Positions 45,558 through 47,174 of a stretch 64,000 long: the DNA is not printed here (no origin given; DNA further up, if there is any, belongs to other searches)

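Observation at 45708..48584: RavA-like AAA+ ATPase and ViaA-like vWA protein pair in an FCB-type genome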

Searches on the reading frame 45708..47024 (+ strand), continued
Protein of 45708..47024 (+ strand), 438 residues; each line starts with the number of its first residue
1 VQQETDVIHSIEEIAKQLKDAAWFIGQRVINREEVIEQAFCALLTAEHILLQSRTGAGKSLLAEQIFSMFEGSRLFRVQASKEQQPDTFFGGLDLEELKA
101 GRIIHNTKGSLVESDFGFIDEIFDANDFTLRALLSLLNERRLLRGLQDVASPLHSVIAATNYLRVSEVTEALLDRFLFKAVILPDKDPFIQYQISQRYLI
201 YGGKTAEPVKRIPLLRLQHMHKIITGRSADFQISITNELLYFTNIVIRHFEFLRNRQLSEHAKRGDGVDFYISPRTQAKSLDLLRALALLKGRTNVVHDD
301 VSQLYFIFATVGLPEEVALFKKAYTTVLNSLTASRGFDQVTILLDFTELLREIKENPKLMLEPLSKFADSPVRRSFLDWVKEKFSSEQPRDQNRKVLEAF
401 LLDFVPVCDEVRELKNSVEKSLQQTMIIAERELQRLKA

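Call 94: search_protein_representatives(alignment_id=A3)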
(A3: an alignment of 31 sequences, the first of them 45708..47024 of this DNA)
Query: 31 sequences, 437 profile positions. Proteins with E-value up to 0.001 (for the whole library): 5406; up to 1e-10: 3015; up to 1e-30: 197. The best 150 are listed.
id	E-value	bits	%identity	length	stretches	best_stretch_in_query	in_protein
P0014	2.0e-225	764.9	-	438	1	5-437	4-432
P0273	5.8e-131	453.6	-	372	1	7-302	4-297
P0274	2.7e-122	425.0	-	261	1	5-214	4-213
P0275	1.8e-121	422.3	-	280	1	157-435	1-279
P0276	1.4e-103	363.4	-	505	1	7-425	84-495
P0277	1.1e-95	337.4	-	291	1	143-433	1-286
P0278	1.2e-93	330.6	-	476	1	4-436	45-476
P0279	9.6e-88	311.2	-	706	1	9-426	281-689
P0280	3.4e-87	309.4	-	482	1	15-358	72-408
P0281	4.2e-87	309.1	-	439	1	8-363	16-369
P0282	1.8e-85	303.7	-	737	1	11-359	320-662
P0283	2.6e-85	303.2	-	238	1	212-437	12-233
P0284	1.5e-84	300.7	-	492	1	15-358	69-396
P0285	6.0e-83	295.4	-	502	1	9-376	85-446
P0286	2.6e-82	293.3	-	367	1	59-424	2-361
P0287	2.9e-81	289.9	-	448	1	11-430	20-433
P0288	4.3e-81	289.3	-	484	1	14-435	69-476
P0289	2.1e-80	287.0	-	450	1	9-431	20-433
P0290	1.2e-77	277.9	-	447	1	7-423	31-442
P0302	2.2e-58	214.5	-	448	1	12-432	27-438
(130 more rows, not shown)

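Call 95: list_cluster_members(proteins=[P0276, P0278, P0279, P0282, P0287, P0288, P0289, P0290, P0302, P0281])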
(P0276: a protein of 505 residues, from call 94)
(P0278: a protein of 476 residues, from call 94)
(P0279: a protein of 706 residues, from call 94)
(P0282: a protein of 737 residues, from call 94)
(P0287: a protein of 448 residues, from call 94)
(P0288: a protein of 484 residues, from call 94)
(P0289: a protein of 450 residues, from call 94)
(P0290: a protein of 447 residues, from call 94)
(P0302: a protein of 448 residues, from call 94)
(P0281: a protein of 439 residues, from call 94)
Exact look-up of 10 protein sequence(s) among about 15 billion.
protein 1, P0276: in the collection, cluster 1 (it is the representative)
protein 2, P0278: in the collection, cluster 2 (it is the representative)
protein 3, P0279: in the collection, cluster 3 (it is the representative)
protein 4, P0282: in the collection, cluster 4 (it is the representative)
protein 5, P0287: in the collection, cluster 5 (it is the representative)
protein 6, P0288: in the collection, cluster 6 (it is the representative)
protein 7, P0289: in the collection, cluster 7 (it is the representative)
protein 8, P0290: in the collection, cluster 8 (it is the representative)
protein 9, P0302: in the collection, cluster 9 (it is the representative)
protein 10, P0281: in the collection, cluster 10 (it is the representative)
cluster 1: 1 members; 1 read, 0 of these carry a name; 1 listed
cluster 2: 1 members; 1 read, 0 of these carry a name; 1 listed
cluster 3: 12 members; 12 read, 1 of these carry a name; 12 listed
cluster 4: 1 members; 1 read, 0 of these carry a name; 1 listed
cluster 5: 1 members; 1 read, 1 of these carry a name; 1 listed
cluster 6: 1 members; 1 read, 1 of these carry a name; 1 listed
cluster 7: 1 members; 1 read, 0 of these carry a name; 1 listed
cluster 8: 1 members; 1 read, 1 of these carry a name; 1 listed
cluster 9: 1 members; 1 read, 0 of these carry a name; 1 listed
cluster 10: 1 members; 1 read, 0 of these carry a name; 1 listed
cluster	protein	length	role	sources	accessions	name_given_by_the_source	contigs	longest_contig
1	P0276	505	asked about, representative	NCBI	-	-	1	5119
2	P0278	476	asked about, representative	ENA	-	-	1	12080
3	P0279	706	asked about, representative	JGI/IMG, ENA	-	-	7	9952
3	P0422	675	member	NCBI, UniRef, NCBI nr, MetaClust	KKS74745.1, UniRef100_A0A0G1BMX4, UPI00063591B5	MAG: hypothetical protein UV48_C0029G0009 [Candidatus Azambacteria bacterium ... | MoxR domain-containing protein n=1 Tax=Candidatus Azambacteria bacterium GW2011_GWA2_42_9 ... | status=active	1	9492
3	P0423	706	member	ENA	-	-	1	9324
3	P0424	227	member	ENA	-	-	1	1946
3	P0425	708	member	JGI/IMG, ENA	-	-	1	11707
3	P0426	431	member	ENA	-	-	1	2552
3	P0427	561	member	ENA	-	-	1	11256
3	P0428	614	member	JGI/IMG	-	-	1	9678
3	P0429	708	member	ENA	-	-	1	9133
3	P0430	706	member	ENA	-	-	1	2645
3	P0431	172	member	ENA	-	-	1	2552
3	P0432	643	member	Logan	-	-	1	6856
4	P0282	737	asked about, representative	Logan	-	-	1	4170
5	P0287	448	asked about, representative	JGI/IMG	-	MoxR-like ATPase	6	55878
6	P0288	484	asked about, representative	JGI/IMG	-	MoxR-like ATPase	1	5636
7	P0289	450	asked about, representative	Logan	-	-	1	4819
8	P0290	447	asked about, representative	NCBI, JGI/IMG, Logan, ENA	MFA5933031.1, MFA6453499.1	MAG: AAA family ATPase [Microgenomates group bacterium] | MoxR-like ATPase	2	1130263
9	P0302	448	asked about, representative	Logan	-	-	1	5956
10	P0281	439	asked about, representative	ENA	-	-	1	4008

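Call 96: find_encoding_contigs(protein=P0290, flank=6000, max_places=1)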
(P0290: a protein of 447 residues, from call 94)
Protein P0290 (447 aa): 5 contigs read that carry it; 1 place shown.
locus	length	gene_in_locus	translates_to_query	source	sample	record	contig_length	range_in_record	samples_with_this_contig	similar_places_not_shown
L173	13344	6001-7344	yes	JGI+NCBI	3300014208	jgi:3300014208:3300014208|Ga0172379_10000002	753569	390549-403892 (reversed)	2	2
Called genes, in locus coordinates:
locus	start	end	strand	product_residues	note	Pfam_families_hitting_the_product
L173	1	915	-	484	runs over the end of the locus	PF04932:Wzy_C (weak)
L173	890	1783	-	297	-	PF00535:Glycos_transf_2, PF13641:Glyco_tranf_2_3, PF13712:Glyco_tranf_2_5 (faint), PF13632:Glyco_trans_2_3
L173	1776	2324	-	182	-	-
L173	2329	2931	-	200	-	PF25087:GMPPB_C (faint), PF00132:Hexapep, PF14602:Hexapep_2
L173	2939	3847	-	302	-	PF00535:Glycos_transf_2, PF13641:Glyco_tranf_2_3, PF13632:Glyco_trans_2_3 (weak)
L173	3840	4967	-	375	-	PF13439:Glyco_transf_4, PF00534:Glycos_transf_1, PF13692:Glyco_trans_1_4, PF13524:Glyco_trans_1_2 (weak), PF20706:GT4-conflict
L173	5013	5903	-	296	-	-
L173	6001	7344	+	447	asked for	PF20030:bpMoxR, PF07728:AAA_5, PF17868:AAA_lid_8 (weak)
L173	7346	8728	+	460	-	-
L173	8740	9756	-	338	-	PF13439:Glyco_transf_4, PF00534:Glycos_transf_1, PF13692:Glyco_trans_1_4, PF13524:Glyco_trans_1_2, PF20706:GT4-conflict (weak)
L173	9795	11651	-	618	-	PF12979:DUF3863 (weak)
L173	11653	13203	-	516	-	PF13231:PMT_2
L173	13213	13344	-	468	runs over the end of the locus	PF13231:PMT_2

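Call 97: find_encoding_contigs(protein=P0287, flank=6000, max_places=1)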
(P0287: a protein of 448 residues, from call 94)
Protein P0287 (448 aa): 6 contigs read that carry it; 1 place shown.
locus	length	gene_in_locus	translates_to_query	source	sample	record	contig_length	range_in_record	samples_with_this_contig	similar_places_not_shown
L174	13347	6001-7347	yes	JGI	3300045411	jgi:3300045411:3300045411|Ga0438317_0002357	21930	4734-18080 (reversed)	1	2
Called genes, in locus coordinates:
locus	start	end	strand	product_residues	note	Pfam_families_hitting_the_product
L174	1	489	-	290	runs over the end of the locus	PF03781:FGE-sulfatase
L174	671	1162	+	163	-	PF00578:AhpC-TSA, PF08534:Redoxin, PF00085:Thioredoxin, PF13098:Thioredoxin_2 (faint), PF13905:Thioredoxin_8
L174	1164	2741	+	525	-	PF19494:DUF6029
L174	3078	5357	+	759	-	PF00403:HMA, PF00122:E1-E2_ATPase, PF00702:Hydrolase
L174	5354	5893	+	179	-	PF13302:Acetyltransf_3, PF13420:Acetyltransf_4 (weak), PF13523:Acetyltransf_8, PF00583:Acetyltransf_1, PF13673:Acetyltransf_10 (weak), PF13508:Acetyltransf_7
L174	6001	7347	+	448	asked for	PF20030:bpMoxR, PF07728:AAA_5, PF17868:AAA_lid_8 (weak)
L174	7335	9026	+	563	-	-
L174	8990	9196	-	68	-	-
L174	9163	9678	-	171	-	-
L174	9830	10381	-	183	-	PF01035:DNA_binding_1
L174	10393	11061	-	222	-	PF12945:PilZNR, PF07238:PilZ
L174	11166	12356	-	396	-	PF00226:DnaJ, PF01556:DnaJ_C, PF27659:CHP02642 (faint), PF00684:DnaJ_CXXCXGXG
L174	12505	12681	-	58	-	-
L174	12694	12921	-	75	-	PF01192:RNA_pol_Rpb6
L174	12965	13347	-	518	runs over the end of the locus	PF14238:DUF4340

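Call 106: search_protein_families(library=pfam, proteins=[L034:6992-9247:+, L034:9260-9991:+, L034:6642-6995:+, L039:12989-13669:+], max_evalue=0.001)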
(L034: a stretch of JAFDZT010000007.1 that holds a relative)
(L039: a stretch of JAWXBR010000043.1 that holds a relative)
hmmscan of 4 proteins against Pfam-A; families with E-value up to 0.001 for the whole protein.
L034:6992-9247:+ (751 aa): 2 families
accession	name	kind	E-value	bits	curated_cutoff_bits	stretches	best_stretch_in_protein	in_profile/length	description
PF00082.27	Peptidase_S8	-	3.6e-48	164.8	21.8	2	500-651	158-288/288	Subtilase family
PF18962.6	Por_Secre_tail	-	5.1e-09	36.7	27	1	677-739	1-65/75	Secretion system C-terminal sorting domain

L034:9260-9991:+ (243 aa): 13 families
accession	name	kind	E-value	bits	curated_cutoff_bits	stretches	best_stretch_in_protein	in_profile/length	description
PF05175.20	MTS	-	3.6e-17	63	23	1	37-125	31-116/170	Methyltransferase small domain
PF13649.12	Methyltransf_25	-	5.5e-11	43.4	27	1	41-118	1-75/97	Methyltransferase domain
PF13847.12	Methyltransf_31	-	9.7e-09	35.5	27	1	37-118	3-85/145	Methyltransferase domain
PF08242.18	Methyltransf_12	-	1.2e-07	32.8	30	1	42-117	1-75/98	Methyltransferase domain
PF06325.19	PrmA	-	2e-07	31.3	22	1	27-114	151-233/296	Ribosomal protein L11 methyltransferase (PrmA)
PF13489.12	Methyltransf_23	-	2.9e-07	30.8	27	1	33-166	16-123/164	Methyltransferase domain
PF05971.18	Methyltransf_10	-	7.1e-07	29.3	23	1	35-137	100-206/299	RNA methyltransferase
PF08241.18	Methyltransf_11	-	2.1e-06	28.7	21.2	1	42-116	1-69/95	Methyltransferase domain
PF03602.21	Cons_hypoth95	-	2.3e-06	27.8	24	1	38-120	42-126/182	Conserved hypothetical protein 95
PF01596.23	Methyltransf_3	-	3.6e-05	23.6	22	1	9-95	15-103/204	O-methyltransferase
PF12847.13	Methyltransf_18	-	0.00012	22.6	27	1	36-95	13-72/151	Methyltransferase domain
PF01135.25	PCMT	-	0.00052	20.3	20.3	1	35-92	71-129/210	Protein-L-isoaspartate(D-aspartate) O-methyltransferase (PCMT)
PF13578.12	Methyltransf_24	-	0.00075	20.8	26.3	0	43-114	2-75/105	Methyltransferase domain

L034:6642-6995:+ (117 aa): 0 families

L039:12989-13669:+ (226 aa): 2 families
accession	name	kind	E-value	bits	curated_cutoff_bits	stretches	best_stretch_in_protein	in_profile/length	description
PF00881.29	Nitroreductase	-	3.9e-19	69.9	23.5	1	37-204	3-167/167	Nitroreductase family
PF14512.11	TM1586_NiRdase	-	1e-06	29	27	0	55-86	161-192/215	Putative TM nitroreductase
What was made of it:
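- Tried and rejected: Insertions next to the pair are unrelated: subtilase, methyltransferase and nitroreductase (call 106).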
